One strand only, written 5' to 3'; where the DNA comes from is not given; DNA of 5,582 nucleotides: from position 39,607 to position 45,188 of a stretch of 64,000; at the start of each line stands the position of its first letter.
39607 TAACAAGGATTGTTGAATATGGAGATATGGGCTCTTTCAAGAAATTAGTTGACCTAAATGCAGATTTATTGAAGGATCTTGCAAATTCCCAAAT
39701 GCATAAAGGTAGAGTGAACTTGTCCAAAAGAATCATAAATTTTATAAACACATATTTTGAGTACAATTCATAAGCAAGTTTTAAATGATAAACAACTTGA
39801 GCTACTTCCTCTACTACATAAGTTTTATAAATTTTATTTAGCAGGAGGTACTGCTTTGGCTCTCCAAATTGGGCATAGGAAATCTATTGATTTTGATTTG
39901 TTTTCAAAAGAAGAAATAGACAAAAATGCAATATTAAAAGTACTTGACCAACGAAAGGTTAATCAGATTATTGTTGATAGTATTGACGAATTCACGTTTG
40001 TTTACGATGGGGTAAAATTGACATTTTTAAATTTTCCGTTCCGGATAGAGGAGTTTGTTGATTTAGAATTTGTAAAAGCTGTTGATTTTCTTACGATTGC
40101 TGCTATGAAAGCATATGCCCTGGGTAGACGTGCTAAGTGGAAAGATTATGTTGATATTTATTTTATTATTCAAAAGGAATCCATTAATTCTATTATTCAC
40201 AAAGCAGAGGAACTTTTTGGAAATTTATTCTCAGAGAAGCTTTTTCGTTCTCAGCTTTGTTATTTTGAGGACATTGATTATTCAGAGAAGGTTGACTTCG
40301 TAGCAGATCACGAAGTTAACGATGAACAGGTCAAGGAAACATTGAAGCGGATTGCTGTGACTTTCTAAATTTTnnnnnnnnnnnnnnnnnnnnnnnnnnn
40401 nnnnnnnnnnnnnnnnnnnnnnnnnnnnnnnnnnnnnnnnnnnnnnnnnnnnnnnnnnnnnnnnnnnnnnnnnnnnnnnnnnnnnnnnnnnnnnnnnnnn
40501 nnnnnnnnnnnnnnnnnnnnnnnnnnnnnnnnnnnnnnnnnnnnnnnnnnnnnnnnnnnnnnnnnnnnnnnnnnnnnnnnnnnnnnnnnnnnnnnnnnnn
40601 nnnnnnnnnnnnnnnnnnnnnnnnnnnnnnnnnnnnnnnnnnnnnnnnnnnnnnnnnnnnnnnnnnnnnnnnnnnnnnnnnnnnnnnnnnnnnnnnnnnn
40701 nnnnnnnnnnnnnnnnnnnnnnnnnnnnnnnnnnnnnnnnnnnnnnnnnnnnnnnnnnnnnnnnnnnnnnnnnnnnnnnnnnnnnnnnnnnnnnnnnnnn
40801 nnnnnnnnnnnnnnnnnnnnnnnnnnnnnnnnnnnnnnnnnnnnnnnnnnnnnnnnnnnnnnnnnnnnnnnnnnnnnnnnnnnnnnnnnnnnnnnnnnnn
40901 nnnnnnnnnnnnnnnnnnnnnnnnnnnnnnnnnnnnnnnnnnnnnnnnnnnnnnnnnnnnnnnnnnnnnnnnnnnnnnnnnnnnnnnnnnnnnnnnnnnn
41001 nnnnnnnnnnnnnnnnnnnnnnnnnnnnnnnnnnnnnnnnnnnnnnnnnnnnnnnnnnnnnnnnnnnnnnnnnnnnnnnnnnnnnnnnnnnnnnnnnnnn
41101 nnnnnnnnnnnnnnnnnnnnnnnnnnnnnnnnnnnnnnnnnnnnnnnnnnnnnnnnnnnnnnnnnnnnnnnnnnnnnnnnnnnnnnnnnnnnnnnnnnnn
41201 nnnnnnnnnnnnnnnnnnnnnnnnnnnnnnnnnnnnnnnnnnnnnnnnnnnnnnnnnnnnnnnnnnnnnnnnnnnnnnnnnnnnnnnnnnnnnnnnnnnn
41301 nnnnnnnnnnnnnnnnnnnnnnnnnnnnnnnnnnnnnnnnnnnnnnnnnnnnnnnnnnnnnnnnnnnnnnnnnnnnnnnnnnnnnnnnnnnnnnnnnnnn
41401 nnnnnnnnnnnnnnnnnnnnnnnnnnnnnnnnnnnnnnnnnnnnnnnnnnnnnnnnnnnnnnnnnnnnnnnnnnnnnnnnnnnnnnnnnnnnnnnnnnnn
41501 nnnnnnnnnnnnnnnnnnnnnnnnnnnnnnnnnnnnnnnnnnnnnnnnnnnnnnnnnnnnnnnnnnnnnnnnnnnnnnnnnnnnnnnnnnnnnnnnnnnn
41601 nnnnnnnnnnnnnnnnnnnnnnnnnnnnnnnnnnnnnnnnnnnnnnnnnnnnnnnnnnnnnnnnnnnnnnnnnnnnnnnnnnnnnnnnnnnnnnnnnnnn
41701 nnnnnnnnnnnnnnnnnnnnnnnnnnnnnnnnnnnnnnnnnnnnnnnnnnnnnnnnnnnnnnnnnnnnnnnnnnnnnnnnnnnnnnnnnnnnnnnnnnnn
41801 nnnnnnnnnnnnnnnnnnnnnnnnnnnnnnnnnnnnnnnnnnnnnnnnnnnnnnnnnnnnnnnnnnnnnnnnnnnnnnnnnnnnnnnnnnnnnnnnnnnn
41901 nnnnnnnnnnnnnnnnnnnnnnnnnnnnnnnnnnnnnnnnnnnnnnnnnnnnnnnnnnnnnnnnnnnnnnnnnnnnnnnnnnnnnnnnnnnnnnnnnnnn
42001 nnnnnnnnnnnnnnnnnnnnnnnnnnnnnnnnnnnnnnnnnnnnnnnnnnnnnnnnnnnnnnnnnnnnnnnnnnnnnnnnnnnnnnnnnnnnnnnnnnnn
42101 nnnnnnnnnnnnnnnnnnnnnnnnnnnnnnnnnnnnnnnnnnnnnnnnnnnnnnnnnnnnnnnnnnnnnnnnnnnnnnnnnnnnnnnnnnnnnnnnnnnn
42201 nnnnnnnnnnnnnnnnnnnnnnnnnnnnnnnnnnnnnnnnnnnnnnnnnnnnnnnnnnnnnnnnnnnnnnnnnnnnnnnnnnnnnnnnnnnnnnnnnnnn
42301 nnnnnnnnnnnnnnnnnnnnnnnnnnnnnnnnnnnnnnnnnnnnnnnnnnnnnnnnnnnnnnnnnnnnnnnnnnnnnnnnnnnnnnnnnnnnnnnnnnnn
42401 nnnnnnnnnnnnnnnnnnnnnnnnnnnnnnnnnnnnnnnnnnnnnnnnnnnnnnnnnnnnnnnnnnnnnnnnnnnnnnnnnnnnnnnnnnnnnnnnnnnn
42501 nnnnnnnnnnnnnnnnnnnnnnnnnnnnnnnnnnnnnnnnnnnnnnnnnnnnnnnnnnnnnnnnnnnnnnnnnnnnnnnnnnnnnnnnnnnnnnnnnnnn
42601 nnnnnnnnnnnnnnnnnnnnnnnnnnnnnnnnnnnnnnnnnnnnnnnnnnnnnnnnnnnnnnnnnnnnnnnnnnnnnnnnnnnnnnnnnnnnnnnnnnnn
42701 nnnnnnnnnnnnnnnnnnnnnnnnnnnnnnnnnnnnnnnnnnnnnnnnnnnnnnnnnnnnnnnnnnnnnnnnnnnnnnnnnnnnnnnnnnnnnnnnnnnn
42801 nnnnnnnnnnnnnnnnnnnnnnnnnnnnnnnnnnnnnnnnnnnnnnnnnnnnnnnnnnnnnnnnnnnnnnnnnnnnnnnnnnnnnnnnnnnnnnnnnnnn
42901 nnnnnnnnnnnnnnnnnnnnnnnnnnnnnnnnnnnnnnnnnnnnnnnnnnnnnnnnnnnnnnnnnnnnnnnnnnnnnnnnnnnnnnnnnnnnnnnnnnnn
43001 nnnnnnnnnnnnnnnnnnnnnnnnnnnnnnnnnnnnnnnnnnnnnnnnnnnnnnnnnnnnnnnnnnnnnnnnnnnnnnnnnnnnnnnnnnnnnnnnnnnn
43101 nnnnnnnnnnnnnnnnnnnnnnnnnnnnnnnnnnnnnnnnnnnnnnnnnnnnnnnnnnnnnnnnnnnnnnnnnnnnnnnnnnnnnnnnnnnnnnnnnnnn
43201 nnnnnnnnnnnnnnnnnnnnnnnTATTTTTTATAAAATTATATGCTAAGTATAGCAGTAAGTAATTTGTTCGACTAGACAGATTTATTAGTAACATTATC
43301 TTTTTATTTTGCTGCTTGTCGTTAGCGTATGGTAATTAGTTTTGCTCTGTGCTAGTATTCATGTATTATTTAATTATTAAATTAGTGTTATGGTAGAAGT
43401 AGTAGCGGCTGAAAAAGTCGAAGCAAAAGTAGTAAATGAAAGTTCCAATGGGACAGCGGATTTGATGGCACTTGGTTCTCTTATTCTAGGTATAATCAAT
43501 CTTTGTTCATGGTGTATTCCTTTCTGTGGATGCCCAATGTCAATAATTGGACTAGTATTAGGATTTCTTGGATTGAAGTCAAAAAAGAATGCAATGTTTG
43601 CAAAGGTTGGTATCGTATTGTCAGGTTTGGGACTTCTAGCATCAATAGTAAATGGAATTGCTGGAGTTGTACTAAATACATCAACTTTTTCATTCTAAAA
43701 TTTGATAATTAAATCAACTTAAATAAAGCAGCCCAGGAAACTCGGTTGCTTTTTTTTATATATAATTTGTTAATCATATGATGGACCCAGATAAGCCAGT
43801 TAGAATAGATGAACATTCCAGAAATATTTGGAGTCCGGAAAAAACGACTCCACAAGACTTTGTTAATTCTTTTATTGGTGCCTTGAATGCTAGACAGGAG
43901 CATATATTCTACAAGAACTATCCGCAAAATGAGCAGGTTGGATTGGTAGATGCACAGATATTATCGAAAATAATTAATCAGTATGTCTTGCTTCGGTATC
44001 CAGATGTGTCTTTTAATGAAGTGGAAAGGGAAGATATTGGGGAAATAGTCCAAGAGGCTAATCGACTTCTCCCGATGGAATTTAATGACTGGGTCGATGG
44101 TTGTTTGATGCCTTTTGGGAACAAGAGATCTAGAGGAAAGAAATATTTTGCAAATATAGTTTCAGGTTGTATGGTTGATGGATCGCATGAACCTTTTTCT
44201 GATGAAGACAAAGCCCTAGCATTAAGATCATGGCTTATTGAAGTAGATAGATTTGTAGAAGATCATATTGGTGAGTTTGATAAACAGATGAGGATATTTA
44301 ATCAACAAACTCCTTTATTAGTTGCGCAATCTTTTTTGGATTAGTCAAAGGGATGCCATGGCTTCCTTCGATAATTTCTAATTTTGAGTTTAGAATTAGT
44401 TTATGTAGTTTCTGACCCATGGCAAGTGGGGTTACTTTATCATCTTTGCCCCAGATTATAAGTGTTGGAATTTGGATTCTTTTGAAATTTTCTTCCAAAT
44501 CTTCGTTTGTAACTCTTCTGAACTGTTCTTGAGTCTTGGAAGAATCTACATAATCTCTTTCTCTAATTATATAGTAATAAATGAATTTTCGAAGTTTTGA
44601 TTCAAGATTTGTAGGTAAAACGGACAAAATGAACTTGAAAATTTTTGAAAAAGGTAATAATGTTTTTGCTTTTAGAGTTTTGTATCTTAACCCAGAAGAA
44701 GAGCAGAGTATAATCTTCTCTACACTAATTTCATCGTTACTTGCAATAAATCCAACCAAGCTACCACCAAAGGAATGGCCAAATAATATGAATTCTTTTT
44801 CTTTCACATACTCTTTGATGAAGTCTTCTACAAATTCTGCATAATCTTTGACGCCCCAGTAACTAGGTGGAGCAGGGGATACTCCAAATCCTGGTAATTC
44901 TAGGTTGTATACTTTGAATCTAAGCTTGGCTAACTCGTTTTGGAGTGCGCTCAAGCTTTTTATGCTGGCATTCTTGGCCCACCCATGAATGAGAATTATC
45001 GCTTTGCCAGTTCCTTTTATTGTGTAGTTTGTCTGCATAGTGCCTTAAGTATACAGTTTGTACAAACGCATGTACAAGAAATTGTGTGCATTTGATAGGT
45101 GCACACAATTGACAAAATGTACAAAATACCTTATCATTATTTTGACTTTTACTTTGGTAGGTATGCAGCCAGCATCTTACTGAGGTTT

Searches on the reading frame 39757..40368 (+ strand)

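Call 91: search_protein_families(library=pfam, proteins=[window:39757-40368:+], max_evalue=0.001)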
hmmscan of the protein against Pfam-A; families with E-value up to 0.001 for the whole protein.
window:39757-40368:+ (203 aa): 1 family
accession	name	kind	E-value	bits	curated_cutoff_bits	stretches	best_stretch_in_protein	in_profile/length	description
PF08843.17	AbiEii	-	3.6e-13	50.4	22.5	2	19-76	8-69/238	Nucleotidyl transferase AbiEii toxin, Type IV TA system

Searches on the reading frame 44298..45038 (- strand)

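Call 91: search_protein_families(library=pfam, proteins=[window:44298-45038:-], max_evalue=0.001)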
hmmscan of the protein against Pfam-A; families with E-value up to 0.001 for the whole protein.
window:44298-45038:- (246 aa): 9 families
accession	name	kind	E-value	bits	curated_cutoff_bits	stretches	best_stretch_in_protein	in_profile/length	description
PF00561.26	Abhydrolase_1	-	3.5e-24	86.3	25.8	1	13-233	2-244/245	alpha/beta hydrolase fold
PF12697.13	Abhydrolase_6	-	3.7e-17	64.1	26.3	1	14-239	1-216/217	Alpha/beta hydrolase family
PF12146.15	Hydrolase_4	-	4.2e-16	59.4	27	1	12-216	5-218/239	Serine aminopeptidase, S33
PF03959.19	FSH1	-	6.5e-08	32.9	21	1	73-235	91-207/211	Serine hydrolase (FSH1)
PF12695.13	Abhydrolase_5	-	2.8e-06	27.7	27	0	68-114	44-89/164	Alpha/beta hydrolase family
PF20434.5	BD-FAE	-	1.9e-05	24.7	26.8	0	9-102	11-110/215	BD-FAE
PF00326.27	Peptidase_S9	-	2.2e-05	24.5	22.6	0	62-100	44-83/213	Prolyl oligopeptidase family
PF02230.22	Abhydrolase_2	-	8.6e-05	22.9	23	0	178-219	143-186/217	Phospholipase/Carboxylesterase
PF10230.15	LIDHydrolase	-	0.0002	21.6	27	0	30-109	23-110/262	Lipid-droplet associated hydrolase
